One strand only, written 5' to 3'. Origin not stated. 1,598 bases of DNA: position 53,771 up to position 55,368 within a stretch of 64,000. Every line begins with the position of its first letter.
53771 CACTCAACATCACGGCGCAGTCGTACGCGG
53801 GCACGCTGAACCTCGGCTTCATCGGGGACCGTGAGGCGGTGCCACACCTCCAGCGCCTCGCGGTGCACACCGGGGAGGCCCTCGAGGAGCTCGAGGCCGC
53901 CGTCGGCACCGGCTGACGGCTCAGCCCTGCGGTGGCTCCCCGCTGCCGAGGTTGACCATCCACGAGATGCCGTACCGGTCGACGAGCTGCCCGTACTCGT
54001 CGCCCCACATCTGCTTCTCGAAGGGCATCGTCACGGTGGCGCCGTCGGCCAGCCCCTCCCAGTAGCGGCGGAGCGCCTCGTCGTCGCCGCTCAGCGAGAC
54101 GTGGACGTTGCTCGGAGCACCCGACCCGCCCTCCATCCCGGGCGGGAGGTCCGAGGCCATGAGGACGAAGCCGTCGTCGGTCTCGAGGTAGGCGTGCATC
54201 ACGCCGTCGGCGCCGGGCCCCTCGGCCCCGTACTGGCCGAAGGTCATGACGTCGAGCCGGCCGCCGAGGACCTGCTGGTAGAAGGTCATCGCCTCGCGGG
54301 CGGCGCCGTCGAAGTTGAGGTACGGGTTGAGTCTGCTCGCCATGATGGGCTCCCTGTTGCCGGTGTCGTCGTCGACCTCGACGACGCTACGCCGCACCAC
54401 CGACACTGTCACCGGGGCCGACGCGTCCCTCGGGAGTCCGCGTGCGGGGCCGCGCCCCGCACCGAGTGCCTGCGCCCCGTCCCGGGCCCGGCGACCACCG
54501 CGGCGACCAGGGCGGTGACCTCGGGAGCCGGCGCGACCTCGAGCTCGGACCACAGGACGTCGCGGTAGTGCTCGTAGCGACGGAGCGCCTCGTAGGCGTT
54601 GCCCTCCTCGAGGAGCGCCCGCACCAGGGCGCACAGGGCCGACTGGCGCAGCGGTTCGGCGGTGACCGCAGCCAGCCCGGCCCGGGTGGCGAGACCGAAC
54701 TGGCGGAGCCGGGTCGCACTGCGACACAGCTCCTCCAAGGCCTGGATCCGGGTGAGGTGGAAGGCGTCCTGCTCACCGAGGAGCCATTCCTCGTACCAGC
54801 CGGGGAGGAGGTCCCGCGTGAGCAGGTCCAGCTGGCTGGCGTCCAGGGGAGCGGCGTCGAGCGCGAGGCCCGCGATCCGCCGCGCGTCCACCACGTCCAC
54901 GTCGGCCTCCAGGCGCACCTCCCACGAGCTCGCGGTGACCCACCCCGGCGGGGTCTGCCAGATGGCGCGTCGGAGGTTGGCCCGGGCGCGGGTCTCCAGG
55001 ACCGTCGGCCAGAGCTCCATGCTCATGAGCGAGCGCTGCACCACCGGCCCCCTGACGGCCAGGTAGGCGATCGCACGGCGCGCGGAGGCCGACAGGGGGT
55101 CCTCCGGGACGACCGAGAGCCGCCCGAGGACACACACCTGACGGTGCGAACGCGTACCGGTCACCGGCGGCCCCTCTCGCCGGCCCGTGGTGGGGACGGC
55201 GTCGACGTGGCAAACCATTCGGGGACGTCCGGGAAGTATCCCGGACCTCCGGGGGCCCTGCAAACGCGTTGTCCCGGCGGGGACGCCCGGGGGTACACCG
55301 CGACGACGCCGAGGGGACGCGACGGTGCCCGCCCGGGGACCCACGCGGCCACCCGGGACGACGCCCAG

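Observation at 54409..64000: SARP regulator divergent from a tightly coupled 6-7 gene operon of mostly orphan proteins ending in PGBD-tyrosinase, DUF2182 and a globin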

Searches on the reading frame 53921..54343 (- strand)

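Call 6: search_protein_families(library=pfam, max_evalue=0.01, proteins=[window:53921-54343:-])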
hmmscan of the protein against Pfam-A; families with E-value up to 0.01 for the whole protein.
window:53921-54343:- (140 aa): 2 families
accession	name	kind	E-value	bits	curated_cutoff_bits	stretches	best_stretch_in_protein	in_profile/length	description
PF06983.19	3-dmu-9_3-mt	-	4.2e-08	34.1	24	1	5-130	3-115/116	3-demethylubiquinone-9 3-methyltransferase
PF00903.31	Glyoxalase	-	4.5e-07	30.7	20.6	1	6-129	3-120/121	Glyoxalase/Bleomycin resistance protein/Dioxygenase superfamily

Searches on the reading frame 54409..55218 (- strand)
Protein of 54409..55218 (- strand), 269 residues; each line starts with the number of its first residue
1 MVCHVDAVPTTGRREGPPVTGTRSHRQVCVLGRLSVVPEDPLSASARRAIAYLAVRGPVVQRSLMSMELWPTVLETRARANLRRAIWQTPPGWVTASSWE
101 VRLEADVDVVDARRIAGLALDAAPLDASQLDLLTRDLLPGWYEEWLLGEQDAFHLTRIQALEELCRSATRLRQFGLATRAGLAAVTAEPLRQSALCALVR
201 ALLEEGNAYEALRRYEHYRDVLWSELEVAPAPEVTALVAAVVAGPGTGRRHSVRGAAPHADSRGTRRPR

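Call 6: search_protein_families(library=pfam, max_evalue=0.01, proteins=[window:54409-55218:-])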
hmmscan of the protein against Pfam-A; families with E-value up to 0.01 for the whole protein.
window:54409-55218:- (269 aa): 1 family
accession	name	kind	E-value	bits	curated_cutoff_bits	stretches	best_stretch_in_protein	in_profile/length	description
PF03704.23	BTAD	-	1.1e-13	52.2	22.1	1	143-241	47-145/146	Bacterial transcriptional activator domain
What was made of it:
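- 54409..55218 (-): R: SARP-like regulator (269 aa). The BTAD domain covers residues 143-241. The N-terminal ~100 aa has a SARP-type wHTH sequence pattern (LGRL..., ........, LWP, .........). Pfam BTAD E 1.1e-13 (call 6).
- Checked: The BTAD hit at 54409-55218(-) has E 1.1e-13 (call 6).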

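Call 8: search_protein_families(library=ncbifam, max_evalue=0.01, proteins=[window:54409-55218:-])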
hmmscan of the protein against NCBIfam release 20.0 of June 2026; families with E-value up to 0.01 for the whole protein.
window:54409-55218:- (269 aa): 1 family
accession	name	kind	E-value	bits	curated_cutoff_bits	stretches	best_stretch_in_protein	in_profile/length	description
NF041231.1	BagI_FevR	exception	0.0016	17.9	500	1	184-252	175-243/315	AfsR/SARP family transcriptional regulator BagI/FevR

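Call 9: search_protein_families(library=padloc, max_evalue=0.1, proteins=[window:54409-55218:-])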
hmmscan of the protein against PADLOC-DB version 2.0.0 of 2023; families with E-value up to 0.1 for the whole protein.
window:54409-55218:- (269 aa): 0 families

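Call 72: search_solved_structures(query=window:54409-55218:-, max_evalue=0.01)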
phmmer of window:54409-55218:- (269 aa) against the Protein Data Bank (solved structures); distinct sequences matched with E-value up to 0.01: 0.
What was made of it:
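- Tried and rejected: The regulator alone also gave none (call 72).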

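Call 93: search_protein_families(library=pfam, max_evalue=10, proteins=[window:54409-55218:-])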
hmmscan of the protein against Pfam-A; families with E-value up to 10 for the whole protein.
window:54409-55218:- (269 aa): 1 family
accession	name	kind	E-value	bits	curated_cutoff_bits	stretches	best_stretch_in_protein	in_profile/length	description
PF03704.23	BTAD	-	1.1e-13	52.2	22.1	1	143-241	47-145/146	Bacterial transcriptional activator domain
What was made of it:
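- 54409..55218 (-): Trans_reg_C is not detected (calls 6, 93).
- On SARP (Streptomyces antibiotic regulatory protein) regulators: Trans_reg_C is not reported even at E 10 (calls 6, 93), and there is no PDB sequence hit (call 72).
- Checked: The regulator's wHTH is not detected by Pfam (calls 6, 93); only BTAD is.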
